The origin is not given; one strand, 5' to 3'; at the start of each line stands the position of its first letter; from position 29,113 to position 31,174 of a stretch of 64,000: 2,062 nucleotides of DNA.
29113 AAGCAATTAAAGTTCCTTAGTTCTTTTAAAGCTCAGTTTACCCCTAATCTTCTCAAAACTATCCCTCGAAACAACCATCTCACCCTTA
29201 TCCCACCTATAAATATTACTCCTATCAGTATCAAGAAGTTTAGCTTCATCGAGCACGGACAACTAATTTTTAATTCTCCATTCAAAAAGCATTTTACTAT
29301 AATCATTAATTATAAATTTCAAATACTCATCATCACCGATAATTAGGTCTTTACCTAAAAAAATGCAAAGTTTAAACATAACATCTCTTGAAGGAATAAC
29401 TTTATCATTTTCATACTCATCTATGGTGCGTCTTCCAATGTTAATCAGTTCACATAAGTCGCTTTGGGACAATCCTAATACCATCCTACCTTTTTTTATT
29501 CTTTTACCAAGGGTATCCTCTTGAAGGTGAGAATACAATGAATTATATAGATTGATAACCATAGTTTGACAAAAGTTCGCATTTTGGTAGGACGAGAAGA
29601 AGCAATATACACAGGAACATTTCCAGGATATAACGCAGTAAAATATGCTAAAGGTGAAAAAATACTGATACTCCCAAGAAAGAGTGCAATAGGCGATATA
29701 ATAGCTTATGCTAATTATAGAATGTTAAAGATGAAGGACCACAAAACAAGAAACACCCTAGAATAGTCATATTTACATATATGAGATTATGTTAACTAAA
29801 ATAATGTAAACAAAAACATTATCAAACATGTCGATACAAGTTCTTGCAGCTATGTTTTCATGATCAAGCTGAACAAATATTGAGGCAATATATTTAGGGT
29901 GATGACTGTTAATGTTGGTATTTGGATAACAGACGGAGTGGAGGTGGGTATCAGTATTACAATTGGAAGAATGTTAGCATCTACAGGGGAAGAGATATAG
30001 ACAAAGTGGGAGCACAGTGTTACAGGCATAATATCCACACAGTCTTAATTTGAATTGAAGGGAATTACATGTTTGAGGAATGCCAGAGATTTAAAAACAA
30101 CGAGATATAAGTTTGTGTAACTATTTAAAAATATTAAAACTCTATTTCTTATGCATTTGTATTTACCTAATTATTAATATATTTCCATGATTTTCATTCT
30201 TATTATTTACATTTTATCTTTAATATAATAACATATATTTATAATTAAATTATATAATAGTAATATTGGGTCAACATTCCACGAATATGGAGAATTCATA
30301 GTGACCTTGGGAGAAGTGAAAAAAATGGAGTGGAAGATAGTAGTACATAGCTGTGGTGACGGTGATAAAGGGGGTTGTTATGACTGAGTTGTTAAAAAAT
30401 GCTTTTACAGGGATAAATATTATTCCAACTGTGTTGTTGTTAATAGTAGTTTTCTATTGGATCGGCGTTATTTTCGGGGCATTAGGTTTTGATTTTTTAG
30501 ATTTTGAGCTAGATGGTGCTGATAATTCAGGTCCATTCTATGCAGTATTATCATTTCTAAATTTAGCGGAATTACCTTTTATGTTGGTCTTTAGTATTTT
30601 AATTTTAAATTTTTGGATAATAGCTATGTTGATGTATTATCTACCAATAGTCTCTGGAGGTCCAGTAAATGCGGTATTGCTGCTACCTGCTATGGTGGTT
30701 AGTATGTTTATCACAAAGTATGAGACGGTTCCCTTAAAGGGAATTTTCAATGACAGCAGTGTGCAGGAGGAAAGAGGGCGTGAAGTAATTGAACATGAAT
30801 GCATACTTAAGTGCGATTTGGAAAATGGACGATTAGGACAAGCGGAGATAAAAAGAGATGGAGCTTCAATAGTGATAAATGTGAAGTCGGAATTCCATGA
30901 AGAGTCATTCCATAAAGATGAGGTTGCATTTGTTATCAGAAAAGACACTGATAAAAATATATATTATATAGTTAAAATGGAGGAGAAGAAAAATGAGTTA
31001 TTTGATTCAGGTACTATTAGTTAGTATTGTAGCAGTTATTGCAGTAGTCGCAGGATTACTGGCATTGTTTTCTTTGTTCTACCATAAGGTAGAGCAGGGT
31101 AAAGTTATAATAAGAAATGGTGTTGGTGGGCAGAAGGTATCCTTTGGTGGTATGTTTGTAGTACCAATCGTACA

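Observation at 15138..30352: About 15 kb accessory / defence-type island packed with pseudogene scars, inserted between core transport and flotillin loci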

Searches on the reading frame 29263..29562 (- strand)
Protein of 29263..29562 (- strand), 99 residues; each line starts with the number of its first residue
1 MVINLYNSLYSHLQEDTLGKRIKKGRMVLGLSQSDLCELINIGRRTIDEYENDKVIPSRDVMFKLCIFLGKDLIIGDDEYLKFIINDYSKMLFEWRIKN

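Call 5: search_protein_families(library=pfam, proteins=[window:29263-29562:-], max_evalue=0.01)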
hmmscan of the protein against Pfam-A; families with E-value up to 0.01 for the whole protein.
window:29263-29562:- (99 aa): 4 families
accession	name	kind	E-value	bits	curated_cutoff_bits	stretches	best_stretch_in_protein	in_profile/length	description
PF01381.28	HTH_3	-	1.5e-10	41.4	23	1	22-73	1-52/55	Helix-turn-helix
PF12844.13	HTH_19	-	4.9e-07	30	30.2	1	19-70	1-52/64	Helix-turn-helix domain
PF13443.12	HTH_26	-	0.00013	22.5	22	1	30-70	10-51/63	Cro/C1-type HTH DNA-binding domain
PF13560.12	HTH_31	-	0.00014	22.5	27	1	18-70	2-55/64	Helix-turn-helix domain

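Call 6: search_protein_families(library=padloc, proteins=[window:29263-29562:-], max_evalue=0.01)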
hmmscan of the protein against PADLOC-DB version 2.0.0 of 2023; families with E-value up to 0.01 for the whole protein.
window:29263-29562:- (99 aa): 9 families
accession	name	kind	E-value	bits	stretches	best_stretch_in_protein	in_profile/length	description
PDLC03947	RmrA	-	1.8e-08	31.7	1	15-66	9-60/383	-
PDLC03944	RmrA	-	2.8e-08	31.2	1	17-69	6-58/384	-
PDLC02926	HTH_VI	-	1.4e-06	26.5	1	18-66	2-50/92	-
PDLC03952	RmrA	-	1.5e-06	25.3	1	17-70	22-75/395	-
PDLC03945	RmrA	-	4.5e-05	20.8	1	19-66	4-51/394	-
PDLC03951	RmrA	-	6.5e-05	20.1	1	19-70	10-61/400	-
PDLC03954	RmrA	-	0.00028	17.9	1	18-69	11-62/380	-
PDLC03949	RmrA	-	0.00031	17.7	1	20-69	5-54/363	-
PDLC03948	RmrA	-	0.0066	13.4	1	19-67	10-58/397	-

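Call 43: search_protein_families(library=ncbifam, proteins=[window:29263-29562:-], max_evalue=0.1)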
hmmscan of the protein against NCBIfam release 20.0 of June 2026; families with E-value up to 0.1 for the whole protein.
window:29263-29562:- (99 aa): 11 families
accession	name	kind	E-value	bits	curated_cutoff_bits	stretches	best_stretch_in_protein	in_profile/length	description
TIGR03070.1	couple_hipB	subfamily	2.1e-08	34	71.65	1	17-72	2-57/58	type II toxin-antitoxin system Y4mF family antitoxin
TIGR03830.1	CxxCG_CxxCG_HTH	subfamily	3e-08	33.5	61.8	1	7-62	55-110/127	type II TA system antitoxin MqsA family protein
NF041951.1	phage_RstR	subfamily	5.7e-07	29.8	80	1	18-78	3-65/108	RstR family transcriptional repressor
NF003162.0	PRK04140.1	equivalog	6.1e-07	28.8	263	1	19-74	128-183/317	transcriptional regulator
TIGR00270.2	TIGR00270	equivalog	2.8e-06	27.2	110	1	18-74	76-132/159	multiprotein bridging factor aMBF1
NF047948.1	male_kill_WMK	equivalog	3.6e-06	26.7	300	1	15-66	160-211/300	WO male-killing family protein Wmk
NF007257.0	PRK09706.1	subfamily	4.1e-06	26.6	101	1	14-67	2-55/135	transcriptional repressor DicA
NF052239.1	antitox_spr1629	equivalog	3.7e-05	23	335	1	18-66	3-51/377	spr1629 family repressor/antitoxin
NF007408.0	PRK09943.1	equivalog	0.00025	20.7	211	1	17-66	7-56/185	HTH-type transcriptional regulator PuuR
NF041575.1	antitoxPezA_Strep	equivalog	0.00041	20.3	290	1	18-89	2-74/158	type II toxin-antitoxin system antitoxin PezA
NF041493.1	MobT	equivalog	0.0011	17.8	600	1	23-71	2-50/383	MobT family relaxase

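Call 44: search_protein_families(library=phrogs, proteins=[window:29263-29562:-], max_evalue=0.01)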
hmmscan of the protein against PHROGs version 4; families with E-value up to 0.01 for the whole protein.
window:29263-29562:- (99 aa): 12 families
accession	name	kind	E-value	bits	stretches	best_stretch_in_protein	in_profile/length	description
phrog_3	-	transcription regulation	4.4e-10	40.9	1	14-81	85-152/430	transcriptional repressor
phrog_8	-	transcription regulation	3e-09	37.8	1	16-72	160-211/346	transcriptional regulator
phrog_4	-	transcription regulation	1.9e-08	34.7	1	16-73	135-188/400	transcriptional repressor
phrog_2328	-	transcription regulation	4.4e-07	30.7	1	14-65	12-63/128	transcriptional repressor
phrog_2967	-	transcription regulation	2.3e-06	28.3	1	16-70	9-63/225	transcriptional regulator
phrog_4836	-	transcription regulation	2.6e-06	28.1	1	15-73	73-131/194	CII-like regulator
phrog_1373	-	transcription regulation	1.4e-05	26.1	1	21-75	67-121/166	transcriptional regulator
phrog_2439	-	transcription regulation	4.1e-05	23.6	1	18-66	8-56/367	transcriptional regulator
phrog_2104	-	unknown function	0.00027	22.1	1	20-67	42-89/103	-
phrog_147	-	transcription regulation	0.00093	20.5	1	17-66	4-54/100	transcriptional regulator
phrog_955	-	DNA, RNA and nucleotide metabolism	0.0015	19.3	1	14-52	21-59/142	HTH DNA binding protein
phrog_11187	-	transcription regulation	0.0079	17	0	18-53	8-43/63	transcriptional regulator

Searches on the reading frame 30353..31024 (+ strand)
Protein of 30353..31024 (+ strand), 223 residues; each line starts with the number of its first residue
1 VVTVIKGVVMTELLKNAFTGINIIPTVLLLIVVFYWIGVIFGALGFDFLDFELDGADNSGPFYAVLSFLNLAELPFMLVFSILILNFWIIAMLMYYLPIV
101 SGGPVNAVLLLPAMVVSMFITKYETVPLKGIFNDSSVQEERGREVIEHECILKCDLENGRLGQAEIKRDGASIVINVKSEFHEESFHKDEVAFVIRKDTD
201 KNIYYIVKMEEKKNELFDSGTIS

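Call 8: find_encoding_contigs(protein=window:30353-31024:+, flank=10000, max_places=10)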
Protein window:30353-31024:+ (223 aa): no gene with exactly this product is on record in the collection.

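Call 9: find_encoding_contigs(protein=window:30380-31024:+, flank=10000, max_places=10)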
Protein window:30380-31024:+ (214 aa): no gene with exactly this product is on record in the collection.

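Call 16: search_protein_families(library=ncbifam, proteins=[window:30380-31024:+], max_evalue=0.001)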
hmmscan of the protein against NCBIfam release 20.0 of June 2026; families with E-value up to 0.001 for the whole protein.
window:30380-31024:+ (214 aa): 0 families

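Call 91: search_protein_families(library=pfam, proteins=[window:30380-31024:+], max_evalue=0.001)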
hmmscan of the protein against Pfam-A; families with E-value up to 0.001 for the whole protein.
window:30380-31024:+ (214 aa): 0 families
